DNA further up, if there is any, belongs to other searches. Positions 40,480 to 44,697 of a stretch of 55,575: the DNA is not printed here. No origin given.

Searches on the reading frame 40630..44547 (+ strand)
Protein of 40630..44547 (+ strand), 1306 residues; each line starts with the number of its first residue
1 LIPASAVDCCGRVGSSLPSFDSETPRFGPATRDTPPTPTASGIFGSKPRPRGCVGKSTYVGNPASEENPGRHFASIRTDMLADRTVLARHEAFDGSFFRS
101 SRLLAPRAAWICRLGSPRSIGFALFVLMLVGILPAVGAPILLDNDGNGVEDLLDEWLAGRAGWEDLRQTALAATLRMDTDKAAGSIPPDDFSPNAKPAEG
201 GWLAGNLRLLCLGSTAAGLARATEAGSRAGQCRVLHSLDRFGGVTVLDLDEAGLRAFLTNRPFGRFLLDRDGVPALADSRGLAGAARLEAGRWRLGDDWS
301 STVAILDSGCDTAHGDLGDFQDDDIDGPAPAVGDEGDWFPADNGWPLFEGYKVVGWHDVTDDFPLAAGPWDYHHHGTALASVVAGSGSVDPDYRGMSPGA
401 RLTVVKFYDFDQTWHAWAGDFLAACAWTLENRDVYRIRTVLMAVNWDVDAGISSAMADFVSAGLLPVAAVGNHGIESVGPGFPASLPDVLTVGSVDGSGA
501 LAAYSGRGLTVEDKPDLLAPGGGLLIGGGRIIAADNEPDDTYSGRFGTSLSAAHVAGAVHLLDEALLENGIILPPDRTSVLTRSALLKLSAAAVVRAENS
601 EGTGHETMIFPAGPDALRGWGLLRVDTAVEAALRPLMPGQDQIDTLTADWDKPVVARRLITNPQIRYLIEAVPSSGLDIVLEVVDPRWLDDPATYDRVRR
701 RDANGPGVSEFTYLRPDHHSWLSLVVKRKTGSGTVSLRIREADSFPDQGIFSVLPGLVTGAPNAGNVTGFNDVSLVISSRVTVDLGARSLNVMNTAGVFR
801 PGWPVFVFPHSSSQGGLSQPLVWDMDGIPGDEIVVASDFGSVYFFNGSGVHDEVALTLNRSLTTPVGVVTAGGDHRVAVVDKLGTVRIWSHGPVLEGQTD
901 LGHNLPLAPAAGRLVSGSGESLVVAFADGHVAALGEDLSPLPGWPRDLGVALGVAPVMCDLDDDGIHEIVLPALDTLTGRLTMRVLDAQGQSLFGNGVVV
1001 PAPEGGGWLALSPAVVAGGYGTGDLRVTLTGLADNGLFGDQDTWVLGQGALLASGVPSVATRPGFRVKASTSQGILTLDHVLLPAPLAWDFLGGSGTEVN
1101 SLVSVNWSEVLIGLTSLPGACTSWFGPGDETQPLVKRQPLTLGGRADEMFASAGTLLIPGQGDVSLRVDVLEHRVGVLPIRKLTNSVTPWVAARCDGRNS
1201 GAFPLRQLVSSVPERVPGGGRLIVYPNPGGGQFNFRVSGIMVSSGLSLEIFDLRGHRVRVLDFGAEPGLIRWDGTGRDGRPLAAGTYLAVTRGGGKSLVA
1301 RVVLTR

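Call 6: search_protein_families(library=pfam, proteins=[window:40630-44547:+], max_evalue=1)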
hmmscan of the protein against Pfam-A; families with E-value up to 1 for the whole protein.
window:40630-44547:+ (1306 aa): 4 families
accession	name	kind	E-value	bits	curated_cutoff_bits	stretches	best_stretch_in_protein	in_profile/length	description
PF00082.27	Peptidase_S8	-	8.6e-24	84.8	21.8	1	302-573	5-260/288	Subtilase family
PF13860.13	FlgD_ig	-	1e-05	25.9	27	1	1232-1287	11-69/79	FlgD Ig-like domain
PF18962.6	Por_Secre_tail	-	0.1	13.4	27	1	1224-1258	1-34/75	Secretion system C-terminal sorting domain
PF13585.12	CHU_C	-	0.22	12.1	27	1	1226-1290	9-69/86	CHU_C Type IX secretion signal domain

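Call 7: search_protein_families(library=ncbifam, proteins=[window:40630-44547:+], max_evalue=1)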
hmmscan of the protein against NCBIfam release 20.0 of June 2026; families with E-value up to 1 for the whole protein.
window:40630-44547:+ (1306 aa): 10 families
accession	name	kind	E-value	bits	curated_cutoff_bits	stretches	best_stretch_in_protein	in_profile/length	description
TIGR03921.1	T7SS_mycosin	equivalog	1.2e-12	47.7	278.75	1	368-563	45-244/353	type VII secretion-associated serine protease mycosin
NF040809.1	germ_prot_CspBA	exception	2.1e-08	32.3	1250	2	372-474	721-825/1099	bifunctional germination protease/germinant receptor pseudoprotease CspBA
NF033595.1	denti_PrtP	equivalog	1.8e-06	26.8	300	1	456-561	359-455/606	dentilisin complex serine proteinase subunit PrtP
NF040808.2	CspC_non_triad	exception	0.00015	20.3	675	1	375-474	169-278/556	bile acid germinant receptor pseudoprotease CspC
TIGR03895.1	protease_PatA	subfamily_domain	0.0004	19.3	421.05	1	458-572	84-186/606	PatA/PatG family cyanobactin maturation protease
TIGR04183.1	Por_Secre_tail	domain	0.0015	18.4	23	1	1224-1303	1-70/72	T9SS type A sorting domain-containing protein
NF049966.1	QH_SP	equivalog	0.06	12.7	165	1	398-493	55-141/219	subtilisin-like serine protease QhpE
NF040553.1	SGO_0316_fam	subfamily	0.097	10.2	1400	1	501-585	653-730/1486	SGO_0316/SGO_0317 family LPXTG-anchored serine peptidase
NF052228.1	T9SS_PorZ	equivalog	0.11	10.9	260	1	1220-1302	671-753/757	type IX secretion system anionic LPS delivery protein PorZ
NF005176.1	PRK06655.1-1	equivalog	0.15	12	230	1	1245-1288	98-144/197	flagellar hook assembly protein FlgD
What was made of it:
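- On Usual giant-protein classes (RHS/YD, RTX, Ig/cadherin adhesins, PKS/NRPS, polymorphic toxins): No Pfam or NCBIfam hit (calls 6, 7).
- Checked: Family searches: Pfam and NCBIfam give no family at E <= 1 for the whole protein, including the last 430 residues (calls 6, 7).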
